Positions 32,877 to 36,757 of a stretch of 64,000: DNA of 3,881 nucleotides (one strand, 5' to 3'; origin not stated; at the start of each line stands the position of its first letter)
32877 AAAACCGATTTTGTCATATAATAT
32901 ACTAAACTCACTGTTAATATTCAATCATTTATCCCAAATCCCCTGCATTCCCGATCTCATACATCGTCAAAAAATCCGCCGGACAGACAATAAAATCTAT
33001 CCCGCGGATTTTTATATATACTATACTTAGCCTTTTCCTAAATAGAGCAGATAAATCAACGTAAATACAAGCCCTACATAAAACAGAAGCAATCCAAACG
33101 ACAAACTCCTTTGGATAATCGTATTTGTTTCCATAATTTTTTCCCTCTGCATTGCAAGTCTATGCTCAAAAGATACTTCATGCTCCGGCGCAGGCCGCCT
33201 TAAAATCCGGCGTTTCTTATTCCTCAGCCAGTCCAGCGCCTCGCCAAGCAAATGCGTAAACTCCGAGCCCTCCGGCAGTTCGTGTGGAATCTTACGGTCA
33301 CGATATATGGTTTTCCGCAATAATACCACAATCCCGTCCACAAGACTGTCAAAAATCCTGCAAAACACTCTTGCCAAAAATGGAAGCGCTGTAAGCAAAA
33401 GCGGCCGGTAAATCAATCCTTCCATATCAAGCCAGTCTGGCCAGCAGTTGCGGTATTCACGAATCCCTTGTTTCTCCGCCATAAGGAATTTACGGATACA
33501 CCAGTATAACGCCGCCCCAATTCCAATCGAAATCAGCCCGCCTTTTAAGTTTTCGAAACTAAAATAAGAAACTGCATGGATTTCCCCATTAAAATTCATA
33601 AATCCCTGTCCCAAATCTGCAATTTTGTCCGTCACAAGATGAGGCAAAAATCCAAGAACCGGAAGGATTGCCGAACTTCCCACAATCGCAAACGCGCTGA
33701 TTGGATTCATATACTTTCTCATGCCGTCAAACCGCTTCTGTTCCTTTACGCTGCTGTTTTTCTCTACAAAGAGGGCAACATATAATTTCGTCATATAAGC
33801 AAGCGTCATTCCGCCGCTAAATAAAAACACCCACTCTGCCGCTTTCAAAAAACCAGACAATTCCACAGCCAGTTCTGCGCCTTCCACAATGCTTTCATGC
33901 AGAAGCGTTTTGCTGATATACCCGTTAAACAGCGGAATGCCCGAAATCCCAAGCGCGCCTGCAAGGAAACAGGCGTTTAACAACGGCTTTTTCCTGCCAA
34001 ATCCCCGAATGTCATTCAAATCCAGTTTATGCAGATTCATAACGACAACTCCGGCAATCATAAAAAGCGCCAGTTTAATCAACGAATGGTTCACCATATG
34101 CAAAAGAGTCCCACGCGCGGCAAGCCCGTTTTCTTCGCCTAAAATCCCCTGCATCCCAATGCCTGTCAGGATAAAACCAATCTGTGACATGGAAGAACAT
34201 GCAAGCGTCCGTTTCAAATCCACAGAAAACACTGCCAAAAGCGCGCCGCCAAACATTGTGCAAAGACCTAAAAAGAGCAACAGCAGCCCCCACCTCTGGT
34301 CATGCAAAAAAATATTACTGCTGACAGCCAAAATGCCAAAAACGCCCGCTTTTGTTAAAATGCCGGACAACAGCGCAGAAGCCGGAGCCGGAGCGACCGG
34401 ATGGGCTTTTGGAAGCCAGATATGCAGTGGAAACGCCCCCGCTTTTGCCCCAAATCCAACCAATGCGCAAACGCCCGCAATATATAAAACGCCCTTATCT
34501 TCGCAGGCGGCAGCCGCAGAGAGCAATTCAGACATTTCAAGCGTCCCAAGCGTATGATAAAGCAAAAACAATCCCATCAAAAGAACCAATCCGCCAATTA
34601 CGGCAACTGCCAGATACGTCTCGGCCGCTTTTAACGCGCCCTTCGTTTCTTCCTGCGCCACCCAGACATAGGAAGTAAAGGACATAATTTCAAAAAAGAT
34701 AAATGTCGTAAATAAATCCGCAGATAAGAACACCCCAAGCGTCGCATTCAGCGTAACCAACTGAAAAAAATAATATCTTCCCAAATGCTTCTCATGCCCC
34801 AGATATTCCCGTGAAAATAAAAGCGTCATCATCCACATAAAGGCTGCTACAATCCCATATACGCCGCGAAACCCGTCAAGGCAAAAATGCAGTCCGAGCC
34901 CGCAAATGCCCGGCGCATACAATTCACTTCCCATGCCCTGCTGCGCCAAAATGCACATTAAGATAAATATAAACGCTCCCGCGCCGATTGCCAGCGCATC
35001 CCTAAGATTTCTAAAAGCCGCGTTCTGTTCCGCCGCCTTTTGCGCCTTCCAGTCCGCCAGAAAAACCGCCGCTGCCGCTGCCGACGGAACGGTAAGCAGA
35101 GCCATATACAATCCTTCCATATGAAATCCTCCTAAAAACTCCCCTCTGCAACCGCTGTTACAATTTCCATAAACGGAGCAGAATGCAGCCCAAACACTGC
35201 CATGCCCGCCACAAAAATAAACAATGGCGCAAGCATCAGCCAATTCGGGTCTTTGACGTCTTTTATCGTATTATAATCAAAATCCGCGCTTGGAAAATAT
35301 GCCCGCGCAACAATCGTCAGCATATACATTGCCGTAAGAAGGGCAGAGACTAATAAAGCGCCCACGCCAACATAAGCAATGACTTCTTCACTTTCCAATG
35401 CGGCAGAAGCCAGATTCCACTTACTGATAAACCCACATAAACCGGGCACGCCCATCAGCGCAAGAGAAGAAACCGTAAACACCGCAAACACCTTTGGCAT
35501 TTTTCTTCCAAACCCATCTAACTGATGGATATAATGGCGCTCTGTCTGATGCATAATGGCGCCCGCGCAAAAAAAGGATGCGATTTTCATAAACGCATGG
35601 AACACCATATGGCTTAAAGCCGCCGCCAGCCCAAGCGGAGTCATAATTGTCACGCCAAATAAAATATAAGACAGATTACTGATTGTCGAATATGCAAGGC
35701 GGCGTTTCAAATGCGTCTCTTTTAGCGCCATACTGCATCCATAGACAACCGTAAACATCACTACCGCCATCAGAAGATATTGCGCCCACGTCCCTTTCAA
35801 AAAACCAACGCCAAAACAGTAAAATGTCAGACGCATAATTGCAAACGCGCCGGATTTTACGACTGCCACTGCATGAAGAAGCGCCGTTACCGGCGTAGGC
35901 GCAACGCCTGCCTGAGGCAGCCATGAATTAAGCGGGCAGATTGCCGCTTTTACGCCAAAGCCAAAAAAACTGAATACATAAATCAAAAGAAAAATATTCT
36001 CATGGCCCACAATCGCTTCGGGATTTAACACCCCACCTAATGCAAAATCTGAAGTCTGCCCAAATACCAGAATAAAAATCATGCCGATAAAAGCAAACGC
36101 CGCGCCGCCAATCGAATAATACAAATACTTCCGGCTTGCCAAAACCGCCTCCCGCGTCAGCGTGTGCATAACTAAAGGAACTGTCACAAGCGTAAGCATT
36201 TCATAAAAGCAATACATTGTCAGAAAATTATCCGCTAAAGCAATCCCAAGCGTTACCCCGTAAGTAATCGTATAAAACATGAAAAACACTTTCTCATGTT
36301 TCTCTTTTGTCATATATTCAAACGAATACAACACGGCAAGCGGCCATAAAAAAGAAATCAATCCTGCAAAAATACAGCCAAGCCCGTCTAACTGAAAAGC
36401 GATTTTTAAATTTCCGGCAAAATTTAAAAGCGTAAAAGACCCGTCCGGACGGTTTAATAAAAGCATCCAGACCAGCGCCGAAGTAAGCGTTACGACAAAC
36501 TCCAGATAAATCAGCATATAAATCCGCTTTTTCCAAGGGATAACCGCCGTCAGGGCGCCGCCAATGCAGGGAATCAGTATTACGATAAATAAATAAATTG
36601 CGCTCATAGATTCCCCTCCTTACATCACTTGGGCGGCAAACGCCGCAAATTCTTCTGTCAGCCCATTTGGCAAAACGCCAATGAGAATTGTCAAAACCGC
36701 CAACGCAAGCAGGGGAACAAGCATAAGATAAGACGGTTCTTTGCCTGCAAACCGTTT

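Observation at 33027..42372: Non-canonical Mrp-like cluster (E-F-G-B'-B-C-D-D-D-A/L) with four antiporter-type modules and no associated redox subunits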

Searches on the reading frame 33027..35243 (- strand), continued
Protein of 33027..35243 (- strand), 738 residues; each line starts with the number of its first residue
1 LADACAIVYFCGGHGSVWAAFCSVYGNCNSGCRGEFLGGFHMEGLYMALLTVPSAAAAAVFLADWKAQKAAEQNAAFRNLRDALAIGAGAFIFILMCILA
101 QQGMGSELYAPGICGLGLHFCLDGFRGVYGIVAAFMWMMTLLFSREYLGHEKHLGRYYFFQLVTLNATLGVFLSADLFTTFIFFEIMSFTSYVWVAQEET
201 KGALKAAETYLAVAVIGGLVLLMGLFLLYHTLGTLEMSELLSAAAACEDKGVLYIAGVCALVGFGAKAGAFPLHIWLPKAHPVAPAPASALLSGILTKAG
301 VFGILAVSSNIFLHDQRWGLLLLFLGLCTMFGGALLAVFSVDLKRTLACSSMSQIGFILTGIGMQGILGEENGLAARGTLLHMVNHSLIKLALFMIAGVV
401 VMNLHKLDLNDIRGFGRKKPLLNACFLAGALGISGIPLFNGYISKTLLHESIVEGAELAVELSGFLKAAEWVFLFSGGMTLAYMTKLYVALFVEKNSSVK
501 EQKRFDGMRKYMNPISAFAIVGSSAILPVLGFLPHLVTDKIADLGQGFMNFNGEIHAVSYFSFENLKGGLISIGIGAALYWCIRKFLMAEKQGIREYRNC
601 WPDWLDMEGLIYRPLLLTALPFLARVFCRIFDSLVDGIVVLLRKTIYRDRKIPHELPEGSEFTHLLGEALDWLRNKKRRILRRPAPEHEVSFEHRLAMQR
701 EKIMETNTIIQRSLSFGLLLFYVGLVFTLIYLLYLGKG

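Call 73: fold_search(model_id=the predicted structure, library=pdb)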
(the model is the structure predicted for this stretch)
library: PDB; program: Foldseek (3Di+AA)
matches with E <= 10: 716; with E <= 0.001: 193
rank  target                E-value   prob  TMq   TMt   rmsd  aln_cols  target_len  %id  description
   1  9a6h_A                7.1e-22  1.00  0.68  0.60  13.1       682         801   21  Integrative model of MRPA-MRPD by crosslinking MS and deep learning (released 2024-09-18)
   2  7qru_A                6.1e-21  1.00  0.73  0.64  10.9       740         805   21  Structure of Bacillus pseudofirmus Mrp antiporter complex, monomer (released 2022-11-09)
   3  6z16_A                1.5e-20  1.00  0.68  0.61  13.0       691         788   22  Structure of the Mrp antiporter complex (released 2020-08-12)
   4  6khj_F                2.1e-20  1.00  0.69  0.75  10.2       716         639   20  Supercomplex for electron transfer (released 2020-02-12)
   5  9a6h_B                4.5e-20  1.00  0.62  0.87   3.3       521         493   23  Integrative model of MRPA-MRPD by crosslinking MS and deep learning (released 2024-09-18)
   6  6khi_F                1.4e-19  1.00  0.68  0.73  10.0       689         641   21  Supercomplex for cylic electron transport in cyanobacteria (released 2020-02-12)
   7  7qru_D                1.6e-19  1.00  0.64  0.89   2.8       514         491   26  Structure of Bacillus pseudofirmus Mrp antiporter complex, monomer (released 2022-11-09)
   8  8e9g_L                4.0e-19  1.00  0.65  0.72  11.8       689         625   18  Mycobacterial respiratory complex I with both quinone positions modelled (released 2022-10-12)
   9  6z16_D                4.2e-19  1.00  0.62  0.87   3.4       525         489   24  Structure of the Mrp antiporter complex (released 2020-08-12)
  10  8e73_5M               6.6e-19  1.00  0.64  0.67  13.5       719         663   20  Vigna radiata supercomplex I+III2 (full bridge) (released 2023-01-11)
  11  7o6y_5                6.9e-19  1.00  0.65  0.70  14.8       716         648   18  Cryo-EM structure of respiratory complex I under turnover (released 2021-11-10)
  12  6yj4_L                1.0e-18  1.00  0.64  0.67  14.2       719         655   17  Structure of Yarrowia lipolytica complex I at 2.7 A (released 2020-08-12)
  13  7p64_L                1.1e-18  1.00  0.59  0.67  15.2       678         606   19  Complex I from E. coli, DDM/LMNG-purified, under Turnover at pH 6, Open state (released 2022-09-21)
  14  6hum_F                1.4e-18  1.00  0.66  0.75   6.5       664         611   21  Structure of the photosynthetic complex I from Thermosynechococcus elongatus (released 2019-01-09)
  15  8e9i_L                1.6e-18  1.00  0.67  0.75  11.2       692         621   18  Mycobacterial respiratory complex I, semi-inserted quinone (released 2022-10-12)
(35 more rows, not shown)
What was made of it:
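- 33027..35120 (-): Antiporter-like module L, 697 aa. It has an MrpD/MbhH-type core (S252, K257 in TMH8), then TM15 (522-545), amphipathic lateral-helix segments (566-604, 620-640, 651-~671) and TM16 (~672-694). The top Foldseek matches are full-length MrpA, NdhF and NuoL (call 73).
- Closest known: Complex I membrane arm. Same: L is structurally closest to MrpA, NdhF and NuoL (call 73).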

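Call 78: search_protein_families(library=pfam, proteins=[L034:12166-13815:+, L029:1149-1844:+, L069:713-2323:+, L064:1952-2524:+, L063:2106-2456:+, L012:167-1768:-, L010:12068-13027:+, L057:16070-17545:+, L016:17370-19502:-, L064:14829-16853:+], max_evalue=0.0001)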
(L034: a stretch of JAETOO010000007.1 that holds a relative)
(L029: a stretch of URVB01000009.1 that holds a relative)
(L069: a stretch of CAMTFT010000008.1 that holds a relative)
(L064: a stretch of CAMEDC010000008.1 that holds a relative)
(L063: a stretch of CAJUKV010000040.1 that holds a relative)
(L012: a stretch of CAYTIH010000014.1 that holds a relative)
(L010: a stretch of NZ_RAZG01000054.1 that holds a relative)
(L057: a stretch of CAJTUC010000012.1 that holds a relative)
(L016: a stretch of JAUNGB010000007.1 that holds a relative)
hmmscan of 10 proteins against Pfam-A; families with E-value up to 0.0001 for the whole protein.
L034:12166-13815:+ (550 aa): 1 family
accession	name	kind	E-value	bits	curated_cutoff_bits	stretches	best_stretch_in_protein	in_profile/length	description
PF01554.23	MatE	-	3.5e-58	196.3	24.9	2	120-279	1-160/161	MatE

L029:1149-1844:+ (232 aa): 4 families
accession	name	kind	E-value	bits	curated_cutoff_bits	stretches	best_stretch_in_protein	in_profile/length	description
PF02390.23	Methyltransf_4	-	1.8e-44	151.7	24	1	52-228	1-173/173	Putative methyltransferase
PF24675.1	NpmA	-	1.3e-08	34.8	60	1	51-139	22-106/214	16S rRNA (adenine(1408)-N(1))-methyltransferase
PF13649.12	Methyltransf_25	-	7.1e-06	27.1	27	1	58-136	3-73/97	Methyltransferase domain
PF13847.12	Methyltransf_31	-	3.3e-05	24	27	1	57-134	8-81/145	Methyltransferase domain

L069:713-2323:+ (537 aa): 3 families
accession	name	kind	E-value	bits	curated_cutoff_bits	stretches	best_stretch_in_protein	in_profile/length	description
PF00696.33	AA_kinase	-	3.3e-31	109.3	24.9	1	103-364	2-234/234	Amino acid kinase family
PF22468.2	ACT_9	-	6.5e-23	80.7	27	1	475-534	1-60/61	ACT domain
PF13840.12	ACT_7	-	1.3e-10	41.4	27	1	467-531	1-63/65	ACT domain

L064:1952-2524:+ (191 aa): 1 family
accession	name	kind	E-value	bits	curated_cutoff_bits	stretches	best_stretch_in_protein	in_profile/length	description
PF13189.12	Cytidylate_kin2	-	9.5e-40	137.1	28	2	69-171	73-176/176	Cytidylate kinase-like family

L063:2106-2456:+ (117 aa): 5 families
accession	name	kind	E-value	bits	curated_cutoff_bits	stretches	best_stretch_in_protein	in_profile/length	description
PF00085.26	Thioredoxin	-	1.1e-33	115.7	23.5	1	15-113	4-102/103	Thioredoxin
PF13098.12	Thioredoxin_2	-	3.5e-10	40.6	27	1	25-112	1-104/104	Thioredoxin-like domain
PF14595.12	Thioredoxin_9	-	3.8e-06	27.3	25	1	22-93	35-107/129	Thioredoxin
PF13899.12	Thioredoxin_7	-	8.3e-06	26.3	27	1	23-52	11-40/83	Thioredoxin-like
PF13905.12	Thioredoxin_8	-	1.5e-05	25.7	27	0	31-59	3-31/94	Thioredoxin-like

L012:167-1768:- (534 aa): 1 family
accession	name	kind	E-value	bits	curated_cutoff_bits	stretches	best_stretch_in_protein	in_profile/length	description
PF00768.25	Peptidase_S11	-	7.7e-50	170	27.6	1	77-310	5-237/239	D-alanyl-D-alanine carboxypeptidase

L010:12068-13027:+ (320 aa): 0 families

L057:16070-17545:+ (492 aa): 5 families
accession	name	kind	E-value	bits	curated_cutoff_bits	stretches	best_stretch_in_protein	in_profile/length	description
PF13365.12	Trypsin_2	-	1.5e-30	107.3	27.6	1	176-331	1-144/144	Trypsin-like peptidase domain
PF00089.32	Trypsin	-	2.1e-16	60.8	20.6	1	176-357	27-220/220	Trypsin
PF17820.7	PDZ_6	-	3.1e-12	46.5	27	1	399-452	1-53/54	PDZ domain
PF13180.12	PDZ_2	-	3.4e-11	43.7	27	1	377-452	3-68/80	PDZ domain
PF00595.29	PDZ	-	9.2e-10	39.2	23.2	1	378-452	10-79/81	PDZ domain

L016:17370-19502:- (711 aa): 3 families
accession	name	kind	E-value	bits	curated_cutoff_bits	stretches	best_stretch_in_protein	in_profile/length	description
PF02518.31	HATPase_c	-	4e-26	92.1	26.4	1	448-567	2-110/111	Histidine kinase-, DNA gyrase B-, and HSP90-like ATPase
PF00072.30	Response_reg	-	1.3e-20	74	30.2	1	593-709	1-110/111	Response regulator receiver domain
PF00512.31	HisKA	-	4.8e-18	65.4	26.9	1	335-401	1-66/66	His Kinase A (phospho-acceptor) domain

L064:14829-16853:+ (675 aa): 5 families
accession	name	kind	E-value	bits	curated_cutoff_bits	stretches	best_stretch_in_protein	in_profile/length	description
PF00682.25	HMGL-like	-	3.3e-69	233.6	29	1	43-320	2-258/260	HMGL-like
PF22615.1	IPMS_D2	-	1.7e-31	108.8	27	1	339-406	1-66/66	Alpha-isopropylmalate synthase, post-catalytic domain-like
PF08502.15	LeuA_dimer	-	9.4e-27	93.9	24.9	1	436-562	2-130/131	LeuA allosteric (dimerisation) domain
PF12833.13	HTH_18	-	1.1e-21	77.4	33.6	1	595-674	1-80/80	Helix-turn-helix domain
PF00165.29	HTH_AraC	-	2.6e-13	50.2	26.6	1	636-673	6-42/42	Bacterial regulatory helix-turn-helix proteins, AraC family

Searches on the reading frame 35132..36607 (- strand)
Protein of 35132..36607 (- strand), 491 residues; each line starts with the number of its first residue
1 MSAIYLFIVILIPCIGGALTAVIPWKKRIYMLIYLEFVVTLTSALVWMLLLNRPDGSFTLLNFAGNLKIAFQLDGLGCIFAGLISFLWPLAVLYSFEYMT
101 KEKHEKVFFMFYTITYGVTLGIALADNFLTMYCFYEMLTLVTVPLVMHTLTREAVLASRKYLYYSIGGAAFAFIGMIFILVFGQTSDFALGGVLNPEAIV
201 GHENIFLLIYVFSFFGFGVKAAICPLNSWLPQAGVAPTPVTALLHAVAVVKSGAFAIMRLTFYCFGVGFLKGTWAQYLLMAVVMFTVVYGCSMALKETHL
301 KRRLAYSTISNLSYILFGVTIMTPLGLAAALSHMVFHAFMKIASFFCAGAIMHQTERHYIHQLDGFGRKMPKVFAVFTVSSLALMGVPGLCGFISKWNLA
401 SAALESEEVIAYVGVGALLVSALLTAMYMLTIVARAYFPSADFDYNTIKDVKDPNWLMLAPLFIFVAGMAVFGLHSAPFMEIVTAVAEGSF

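Call 4: search_protein_families(library=pfam, proteins=[window:35132-36607:-], max_evalue=0.01)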
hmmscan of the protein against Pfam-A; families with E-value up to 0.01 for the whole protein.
window:35132-36607:- (491 aa): 2 families
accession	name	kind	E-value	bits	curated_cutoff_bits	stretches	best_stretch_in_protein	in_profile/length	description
PF00361.26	Proton_antipo_M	-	6e-50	170.6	21.5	1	125-412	1-284/294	NADH:quinone oxidoreductase/Mrp antiporter, TM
PF00662.26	Proton_antipo_N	-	7.9e-06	26.1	24.5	1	66-109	8-51/51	NADH-Ubiquinone oxidoreductase (complex I), chain 5 N-terminus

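Call 5: search_protein_families(library=ncbifam, proteins=[window:35132-36607:-], max_evalue=0.01)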
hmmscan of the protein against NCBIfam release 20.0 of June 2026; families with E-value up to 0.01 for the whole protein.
window:35132-36607:- (491 aa): 71 families (the best 25 are shown)
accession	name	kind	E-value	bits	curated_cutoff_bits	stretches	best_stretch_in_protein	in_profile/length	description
NF006236.0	PRK08375.1-1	equivalog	4.2e-98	329.4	663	1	56-487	61-492/493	putative monovalent cation/H+ antiporter subunit D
NF005561.0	PRK07234.1-1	equivalog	4e-91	306.5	718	1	57-442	62-444/569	putative monovalent cation/H+ antiporter subunit D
NF005140.0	PRK06589.1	equivalog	4.3e-87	293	470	1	32-472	40-474/489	putative monovalent cation/H+ antiporter subunit D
TIGR01972.1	NDH_I_M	subfamily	2.4e-57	194.7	263.8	1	8-485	3-477/486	NADH-quinone oxidoreductase subunit M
NF009288.0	PRK12648.1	equivalog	3.4e-56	190.9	1104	1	5-484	2-479/954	monovalent cation/H+ antiporter subunit A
NF009287.0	PRK12647.1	equivalog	5.9e-55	187.1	937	1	66-484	67-475/773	putative monovalent cation/H+ antiporter subunit A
NF006419.0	PRK08668.1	equivalog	2.8e-54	184.9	617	1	6-487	4-478/613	NADH dehydrogenase subunit M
NF005141.0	PRK06590.1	equivalog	8.8e-52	176.9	556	1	5-482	4-475/615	NADH-quinone oxidoreductase subunit L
TIGR01974.1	NDH_I_L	subfamily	1.2e-51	176.4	407.5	1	6-482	3-485/630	NADH-quinone oxidoreductase subunit L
NF009290.0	PRK12650.1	equivalog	3e-50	171.1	980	1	62-488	68-488/966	DUF4040 family protein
NF009305.0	PRK12662.1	equivalog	8.1e-50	170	700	1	8-487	8-487/492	putative monovalent cation/H+ antiporter subunit D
NF005097.0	PRK06525.1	equivalog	1.4e-48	165.9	430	1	7-466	6-465/480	hydrogenase 4 subunit D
NF005086.0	PRK06521.1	equivalog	4.3e-47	160.9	667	1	14-487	20-503/669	hydrogenase 4 subunit B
NF009285.0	PRK12645.1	equivalog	7.7e-47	160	1028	1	6-476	4-493/804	Na+/H+ antiporter subunit A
TIGR00940.1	2a6301s01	subfamily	4.9e-46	157.4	920.45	1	11-479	6-492/793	monovalent cation:proton antiporter subunit A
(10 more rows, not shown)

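Call 26: search_solved_structures(query=window:35132-36607:-, max_evalue=1e-25, show_alignments=1)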
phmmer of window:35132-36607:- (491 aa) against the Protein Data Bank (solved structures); distinct sequences matched with E-value up to 1e-25: 24.
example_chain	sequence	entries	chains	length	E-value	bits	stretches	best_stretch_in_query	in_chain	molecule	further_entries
6cfw_H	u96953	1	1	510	1.3e-39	139.9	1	66-475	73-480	Monovalent cation/H+ antiporter subunit D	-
8e9g_L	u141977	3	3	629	4.3e-36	128.2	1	68-473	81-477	NADH-quinone oxidoreductase, L subunit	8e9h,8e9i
7qru_A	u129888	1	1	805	2e-35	126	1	71-473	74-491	Na+/H+ antiporter subunit A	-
6hum_D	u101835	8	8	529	2.1e-35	125.9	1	70-472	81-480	NAD(P)H-quinone oxidoreductase chain 4 1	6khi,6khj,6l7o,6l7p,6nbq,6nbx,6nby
6z16_A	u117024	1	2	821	1.5e-33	119.8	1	65-472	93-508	Multisubunit Na+/H+ antiporter, A subunit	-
7wff_D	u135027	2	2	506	2.7e-31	112.4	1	71-438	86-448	NAD(P)H-quinone oxidoreductase chain 4, chloroplastic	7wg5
9grx_D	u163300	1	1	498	4.4e-31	111.7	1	8-472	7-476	NAD(P)H-quinone oxidoreductase chain 4, chloroplastic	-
6hum_F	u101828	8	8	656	1.2e-29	107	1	61-482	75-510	NADH dehydrogenase subunit 5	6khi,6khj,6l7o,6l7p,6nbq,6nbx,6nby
8qby_M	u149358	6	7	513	8e-29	104.2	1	66-432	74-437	NADH dehydrogenase subunit M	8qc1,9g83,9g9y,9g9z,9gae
6u8y_H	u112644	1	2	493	8.1e-29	104.2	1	10-485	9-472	NADH dehydrogenase subunit N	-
6u8y_X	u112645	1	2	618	1.7e-28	103.2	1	7-460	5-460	NADH dehydrogenase subunit M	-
7eu3_D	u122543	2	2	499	2.1e-28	102.8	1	6-471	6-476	NAD(P)H-quinone oxidoreductase chain 4, chloroplastic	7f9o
7d3u_A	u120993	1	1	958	5.4e-28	101.5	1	67-422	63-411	Monovalent Na+/H+ antiporter subunit A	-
7ar7_L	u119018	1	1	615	8.2e-28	100.9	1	70-473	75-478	NADH-ubiquinone oxidoreductase chain 5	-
7aqq_L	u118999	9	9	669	1.8e-27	99.8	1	70-473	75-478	NADH-ubiquinone oxidoreductase chain 5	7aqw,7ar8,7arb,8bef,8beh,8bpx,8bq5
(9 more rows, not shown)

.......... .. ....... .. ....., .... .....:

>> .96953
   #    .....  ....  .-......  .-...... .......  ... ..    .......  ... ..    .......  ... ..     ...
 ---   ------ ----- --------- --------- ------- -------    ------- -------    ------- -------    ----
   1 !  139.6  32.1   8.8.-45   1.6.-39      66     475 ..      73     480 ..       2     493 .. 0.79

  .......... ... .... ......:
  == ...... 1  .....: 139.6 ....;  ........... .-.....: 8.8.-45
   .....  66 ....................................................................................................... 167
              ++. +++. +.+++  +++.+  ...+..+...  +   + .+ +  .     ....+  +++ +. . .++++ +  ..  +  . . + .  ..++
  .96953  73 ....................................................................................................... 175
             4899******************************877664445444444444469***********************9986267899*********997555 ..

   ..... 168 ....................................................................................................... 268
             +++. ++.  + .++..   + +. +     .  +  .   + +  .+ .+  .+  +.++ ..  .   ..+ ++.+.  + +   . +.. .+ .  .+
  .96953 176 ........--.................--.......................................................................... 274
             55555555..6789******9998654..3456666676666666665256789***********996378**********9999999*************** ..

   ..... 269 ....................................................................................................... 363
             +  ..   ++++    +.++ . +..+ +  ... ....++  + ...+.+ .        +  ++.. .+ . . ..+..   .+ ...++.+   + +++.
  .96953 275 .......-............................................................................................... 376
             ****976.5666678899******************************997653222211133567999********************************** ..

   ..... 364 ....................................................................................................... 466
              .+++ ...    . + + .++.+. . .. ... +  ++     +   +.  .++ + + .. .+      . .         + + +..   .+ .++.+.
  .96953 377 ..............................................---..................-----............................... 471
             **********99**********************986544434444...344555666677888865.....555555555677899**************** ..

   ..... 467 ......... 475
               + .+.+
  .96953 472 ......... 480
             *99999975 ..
